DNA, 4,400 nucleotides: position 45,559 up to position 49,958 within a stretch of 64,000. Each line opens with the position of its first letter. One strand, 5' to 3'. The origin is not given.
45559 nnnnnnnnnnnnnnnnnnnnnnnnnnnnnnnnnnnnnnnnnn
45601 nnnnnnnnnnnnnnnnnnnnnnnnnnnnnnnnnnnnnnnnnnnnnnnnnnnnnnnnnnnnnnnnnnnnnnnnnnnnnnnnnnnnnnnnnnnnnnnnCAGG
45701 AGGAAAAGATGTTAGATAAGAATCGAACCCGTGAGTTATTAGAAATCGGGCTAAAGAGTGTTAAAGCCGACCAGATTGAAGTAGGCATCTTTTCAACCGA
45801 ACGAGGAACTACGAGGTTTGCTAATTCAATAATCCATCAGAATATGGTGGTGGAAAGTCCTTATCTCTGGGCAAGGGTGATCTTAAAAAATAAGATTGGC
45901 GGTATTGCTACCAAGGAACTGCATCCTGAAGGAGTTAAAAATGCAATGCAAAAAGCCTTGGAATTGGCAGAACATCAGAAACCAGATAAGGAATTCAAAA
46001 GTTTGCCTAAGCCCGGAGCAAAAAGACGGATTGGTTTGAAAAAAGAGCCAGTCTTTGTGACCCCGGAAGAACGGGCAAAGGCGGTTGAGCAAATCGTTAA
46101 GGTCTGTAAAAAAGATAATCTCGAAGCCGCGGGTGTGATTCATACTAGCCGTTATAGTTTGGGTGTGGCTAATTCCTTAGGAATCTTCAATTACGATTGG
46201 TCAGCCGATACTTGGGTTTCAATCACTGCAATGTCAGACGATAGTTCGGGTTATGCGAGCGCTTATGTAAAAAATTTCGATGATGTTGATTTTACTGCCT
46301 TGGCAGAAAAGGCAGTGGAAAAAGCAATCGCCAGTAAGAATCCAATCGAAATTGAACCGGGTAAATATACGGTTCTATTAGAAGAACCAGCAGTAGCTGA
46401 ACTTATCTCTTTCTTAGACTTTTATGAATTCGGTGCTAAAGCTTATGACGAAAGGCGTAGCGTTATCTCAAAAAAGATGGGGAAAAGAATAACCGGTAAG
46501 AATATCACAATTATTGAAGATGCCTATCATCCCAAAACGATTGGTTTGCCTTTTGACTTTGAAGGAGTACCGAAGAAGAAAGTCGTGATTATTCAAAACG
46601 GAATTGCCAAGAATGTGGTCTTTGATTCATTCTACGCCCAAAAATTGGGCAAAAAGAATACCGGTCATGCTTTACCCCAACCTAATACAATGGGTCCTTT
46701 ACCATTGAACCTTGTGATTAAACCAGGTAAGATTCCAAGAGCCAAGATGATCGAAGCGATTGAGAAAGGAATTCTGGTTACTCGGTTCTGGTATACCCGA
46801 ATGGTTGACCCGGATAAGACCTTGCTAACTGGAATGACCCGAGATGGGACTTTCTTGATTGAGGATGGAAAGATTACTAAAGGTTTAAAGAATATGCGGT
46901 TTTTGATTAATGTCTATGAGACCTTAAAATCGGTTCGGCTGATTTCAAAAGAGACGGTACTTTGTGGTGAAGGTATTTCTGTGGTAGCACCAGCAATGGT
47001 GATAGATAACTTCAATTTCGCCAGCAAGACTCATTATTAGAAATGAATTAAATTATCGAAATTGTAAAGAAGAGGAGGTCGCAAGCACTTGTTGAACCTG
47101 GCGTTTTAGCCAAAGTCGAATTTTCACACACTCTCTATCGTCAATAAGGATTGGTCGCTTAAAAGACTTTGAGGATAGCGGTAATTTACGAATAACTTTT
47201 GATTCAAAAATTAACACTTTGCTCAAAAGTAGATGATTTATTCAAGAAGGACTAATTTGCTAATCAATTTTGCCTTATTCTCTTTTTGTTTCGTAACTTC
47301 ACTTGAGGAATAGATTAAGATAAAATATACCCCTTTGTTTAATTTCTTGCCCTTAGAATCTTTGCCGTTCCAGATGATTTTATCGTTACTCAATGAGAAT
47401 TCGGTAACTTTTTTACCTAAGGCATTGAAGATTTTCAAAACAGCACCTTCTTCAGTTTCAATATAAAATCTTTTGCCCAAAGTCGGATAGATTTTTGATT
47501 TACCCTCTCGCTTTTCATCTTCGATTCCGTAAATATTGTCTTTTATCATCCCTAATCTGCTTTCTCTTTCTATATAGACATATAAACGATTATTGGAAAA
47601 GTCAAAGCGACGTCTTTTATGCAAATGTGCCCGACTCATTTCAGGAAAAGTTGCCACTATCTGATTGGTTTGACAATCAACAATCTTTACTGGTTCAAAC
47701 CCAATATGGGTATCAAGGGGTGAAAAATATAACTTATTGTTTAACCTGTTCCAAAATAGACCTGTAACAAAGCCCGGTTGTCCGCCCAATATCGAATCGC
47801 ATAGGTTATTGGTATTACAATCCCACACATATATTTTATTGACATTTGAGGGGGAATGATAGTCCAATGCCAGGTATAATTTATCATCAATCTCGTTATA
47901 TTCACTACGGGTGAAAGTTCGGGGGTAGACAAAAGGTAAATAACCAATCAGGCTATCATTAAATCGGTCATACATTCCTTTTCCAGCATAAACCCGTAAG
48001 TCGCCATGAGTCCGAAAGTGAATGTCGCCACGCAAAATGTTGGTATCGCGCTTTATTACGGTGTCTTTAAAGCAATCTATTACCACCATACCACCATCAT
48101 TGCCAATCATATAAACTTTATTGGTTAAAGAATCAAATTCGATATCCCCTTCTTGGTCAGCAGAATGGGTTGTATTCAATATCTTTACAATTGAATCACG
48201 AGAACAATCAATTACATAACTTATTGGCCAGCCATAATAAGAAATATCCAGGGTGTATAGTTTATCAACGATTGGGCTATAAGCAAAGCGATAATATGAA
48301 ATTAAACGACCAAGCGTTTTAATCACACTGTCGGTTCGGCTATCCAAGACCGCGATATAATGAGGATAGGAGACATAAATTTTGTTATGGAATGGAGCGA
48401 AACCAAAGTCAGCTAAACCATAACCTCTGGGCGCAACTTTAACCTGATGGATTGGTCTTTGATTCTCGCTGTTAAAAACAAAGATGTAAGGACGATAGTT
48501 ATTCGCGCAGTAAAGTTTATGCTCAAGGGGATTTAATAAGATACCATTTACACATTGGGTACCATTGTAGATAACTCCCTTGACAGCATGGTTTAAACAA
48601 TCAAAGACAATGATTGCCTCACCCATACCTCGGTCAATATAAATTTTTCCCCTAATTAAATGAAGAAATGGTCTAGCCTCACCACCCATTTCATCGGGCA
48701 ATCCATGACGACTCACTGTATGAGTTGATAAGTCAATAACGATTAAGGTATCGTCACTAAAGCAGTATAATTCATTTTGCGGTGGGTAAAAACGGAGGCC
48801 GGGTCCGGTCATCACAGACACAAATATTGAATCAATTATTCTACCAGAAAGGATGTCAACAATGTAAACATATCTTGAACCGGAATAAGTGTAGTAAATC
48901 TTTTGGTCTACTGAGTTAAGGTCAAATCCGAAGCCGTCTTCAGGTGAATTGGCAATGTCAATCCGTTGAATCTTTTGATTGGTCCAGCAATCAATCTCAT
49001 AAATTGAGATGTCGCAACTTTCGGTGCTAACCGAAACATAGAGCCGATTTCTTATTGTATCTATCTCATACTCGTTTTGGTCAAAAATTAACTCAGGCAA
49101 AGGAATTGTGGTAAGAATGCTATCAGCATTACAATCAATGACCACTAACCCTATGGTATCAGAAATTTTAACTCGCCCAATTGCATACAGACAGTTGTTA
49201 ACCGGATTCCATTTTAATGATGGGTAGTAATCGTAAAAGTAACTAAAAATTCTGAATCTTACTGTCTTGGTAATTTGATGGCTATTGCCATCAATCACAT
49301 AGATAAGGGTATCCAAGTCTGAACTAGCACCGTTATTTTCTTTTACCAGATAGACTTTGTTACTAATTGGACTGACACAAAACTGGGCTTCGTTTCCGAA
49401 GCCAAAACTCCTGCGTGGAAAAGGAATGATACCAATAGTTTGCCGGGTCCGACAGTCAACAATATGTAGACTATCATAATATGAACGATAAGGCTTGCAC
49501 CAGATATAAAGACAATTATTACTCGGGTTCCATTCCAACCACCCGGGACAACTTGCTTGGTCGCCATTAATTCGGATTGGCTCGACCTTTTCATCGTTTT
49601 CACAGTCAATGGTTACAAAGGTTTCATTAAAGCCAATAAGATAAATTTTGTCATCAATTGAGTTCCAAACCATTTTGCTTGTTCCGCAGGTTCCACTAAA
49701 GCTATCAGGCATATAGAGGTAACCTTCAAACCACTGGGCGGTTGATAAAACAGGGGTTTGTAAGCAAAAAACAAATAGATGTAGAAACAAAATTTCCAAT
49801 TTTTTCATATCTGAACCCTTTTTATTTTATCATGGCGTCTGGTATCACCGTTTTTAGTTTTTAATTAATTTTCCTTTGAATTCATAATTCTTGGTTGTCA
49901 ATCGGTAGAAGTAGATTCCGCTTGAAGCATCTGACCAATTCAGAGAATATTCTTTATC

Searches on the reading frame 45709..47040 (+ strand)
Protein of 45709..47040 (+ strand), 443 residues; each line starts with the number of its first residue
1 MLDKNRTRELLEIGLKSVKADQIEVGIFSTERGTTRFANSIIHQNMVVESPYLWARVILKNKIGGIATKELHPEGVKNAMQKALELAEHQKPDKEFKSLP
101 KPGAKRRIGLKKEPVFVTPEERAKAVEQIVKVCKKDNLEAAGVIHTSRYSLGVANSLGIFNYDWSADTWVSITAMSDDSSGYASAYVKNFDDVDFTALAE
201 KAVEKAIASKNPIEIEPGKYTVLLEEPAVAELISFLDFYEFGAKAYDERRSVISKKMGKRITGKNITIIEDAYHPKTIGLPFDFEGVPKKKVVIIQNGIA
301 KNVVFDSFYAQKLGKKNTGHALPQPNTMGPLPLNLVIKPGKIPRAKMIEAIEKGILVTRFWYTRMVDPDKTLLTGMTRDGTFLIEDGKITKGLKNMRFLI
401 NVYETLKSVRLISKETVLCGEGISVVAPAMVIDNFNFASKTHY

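Call 83: find_encoding_contigs(protein=window:45709-47040:+, flank=6000, max_places=10)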
Protein window:45709-47040:+ (443 aa): 1 contig read that carries it; 1 place shown.
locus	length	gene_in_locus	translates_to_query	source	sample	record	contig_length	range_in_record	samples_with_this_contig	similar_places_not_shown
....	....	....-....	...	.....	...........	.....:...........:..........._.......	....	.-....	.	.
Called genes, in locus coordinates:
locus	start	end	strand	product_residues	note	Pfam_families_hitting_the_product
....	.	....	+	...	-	?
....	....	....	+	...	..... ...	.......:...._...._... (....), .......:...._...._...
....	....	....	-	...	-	?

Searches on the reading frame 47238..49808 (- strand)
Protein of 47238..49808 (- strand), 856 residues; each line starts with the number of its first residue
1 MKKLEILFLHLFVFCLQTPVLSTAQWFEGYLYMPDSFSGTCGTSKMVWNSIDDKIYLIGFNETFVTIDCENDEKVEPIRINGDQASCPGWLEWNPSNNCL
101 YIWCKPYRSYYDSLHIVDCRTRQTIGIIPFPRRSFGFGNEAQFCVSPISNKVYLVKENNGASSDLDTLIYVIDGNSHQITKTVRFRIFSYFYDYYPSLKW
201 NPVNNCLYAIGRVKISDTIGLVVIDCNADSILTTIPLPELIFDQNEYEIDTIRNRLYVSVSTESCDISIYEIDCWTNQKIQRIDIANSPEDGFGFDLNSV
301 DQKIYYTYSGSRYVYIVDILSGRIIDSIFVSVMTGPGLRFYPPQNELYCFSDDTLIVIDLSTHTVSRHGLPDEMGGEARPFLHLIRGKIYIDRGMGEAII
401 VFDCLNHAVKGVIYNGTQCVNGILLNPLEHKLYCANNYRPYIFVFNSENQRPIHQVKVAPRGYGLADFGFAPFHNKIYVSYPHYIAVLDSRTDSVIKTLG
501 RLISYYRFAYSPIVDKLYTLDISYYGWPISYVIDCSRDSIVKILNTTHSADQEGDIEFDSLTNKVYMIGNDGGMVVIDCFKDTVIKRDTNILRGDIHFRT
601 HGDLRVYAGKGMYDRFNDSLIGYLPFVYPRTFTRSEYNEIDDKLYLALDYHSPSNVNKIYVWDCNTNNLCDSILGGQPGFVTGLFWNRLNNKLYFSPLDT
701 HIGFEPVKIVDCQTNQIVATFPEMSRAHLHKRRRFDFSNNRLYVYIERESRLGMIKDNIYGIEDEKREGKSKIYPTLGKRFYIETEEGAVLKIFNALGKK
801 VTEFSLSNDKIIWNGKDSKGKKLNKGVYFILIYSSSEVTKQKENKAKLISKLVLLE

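Call 6: search_protein_families(library=pfam, proteins=[window:47238-49808:-], max_evalue=1)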
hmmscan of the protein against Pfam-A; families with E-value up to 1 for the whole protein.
window:47238-49808:- (856 aa): 6 families
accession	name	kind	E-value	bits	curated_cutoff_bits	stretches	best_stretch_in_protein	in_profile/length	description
PF13585.12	CHU_C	-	3.2e-06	27.6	27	1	784-841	24-79/86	CHU_C Type IX secretion signal domain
PF18962.6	Por_Secre_tail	-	4.3e-05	24.2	27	1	788-841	21-71/75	Secretion system C-terminal sorting domain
PF16819.11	DUF5074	-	0.00025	20.7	27.2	0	532-587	121-178/353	Domain of unknown function (DUF5074)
PF21959.2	DUF6923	-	0.017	15.3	27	1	195-324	37-164/234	Repeat of unknown function (DUF6923)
PF13860.13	FlgD_ig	-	0.036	14.5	27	1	789-834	25-75/79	FlgD Ig-like domain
PF24817.1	WD40_WDHD1_1st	-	0.04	13.5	109.9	1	654-697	241-284/291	WDHD1 first WD40 domain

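Call 7: search_protein_families(library=ncbifam, proteins=[window:47238-49808:-], max_evalue=1)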
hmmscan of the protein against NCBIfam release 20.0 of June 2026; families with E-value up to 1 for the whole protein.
window:47238-49808:- (856 aa): 8 families
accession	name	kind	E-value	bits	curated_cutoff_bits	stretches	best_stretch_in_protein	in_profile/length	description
NF052280.1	7_blade_YncE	equivalog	1.8e-13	50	400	3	221-366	152-292/338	7-bladed beta-propeller protein YncE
TIGR03866.1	PQQ_ABC_repeats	subfamily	2.4e-05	23.6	287.3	0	352-462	20-129/310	PQQ-dependent catabolism-associated beta-propeller protein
TIGR04183.1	Por_Secre_tail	domain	0.0001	22.2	23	1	780-842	12-68/72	T9SS type A sorting domain-containing protein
NF052228.1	T9SS_PorZ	equivalog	0.00064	18.3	260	1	788-845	696-752/757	type IX secretion system anionic LPS delivery protein PorZ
NF009453.0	PRK12813.1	equivalog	0.001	18.6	264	1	789-848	126-187/223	flagellar basal body rod modification protein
NF033707.1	T9SS_sortase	equivalog_domain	0.0027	15.4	420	1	792-849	1028-1093/1095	type IX secretion system sortase PorU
NF007845.0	PRK10556.1-3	equivalog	0.097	12.8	171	0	733-755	25-47/111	DUF2002 family protein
NF005176.1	PRK06655.1-1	equivalog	0.25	11.3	230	1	808-844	123-158/197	flagellar hook assembly protein FlgD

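Call 71: find_encoding_contigs(protein=window:47238-49808:-, flank=3000, max_places=10)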
Protein window:47238-49808:- (856 aa): 1 contig read that carries it; 1 place shown.
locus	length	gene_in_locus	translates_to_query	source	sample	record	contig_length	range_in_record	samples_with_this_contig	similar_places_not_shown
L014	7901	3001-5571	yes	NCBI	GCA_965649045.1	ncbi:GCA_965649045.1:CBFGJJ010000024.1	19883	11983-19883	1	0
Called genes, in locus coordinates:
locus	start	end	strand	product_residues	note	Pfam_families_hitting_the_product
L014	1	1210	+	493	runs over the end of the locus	PF02310:B12-binding, PF04055:Radical_SAM, PF13282:DUF4070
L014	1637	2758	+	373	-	-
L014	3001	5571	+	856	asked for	PF13585:CHU_C (weak)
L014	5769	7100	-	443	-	PF19290:PmbA_TldD_2nd (weak), PF19289:PmbA_TldD_3rd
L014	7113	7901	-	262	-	?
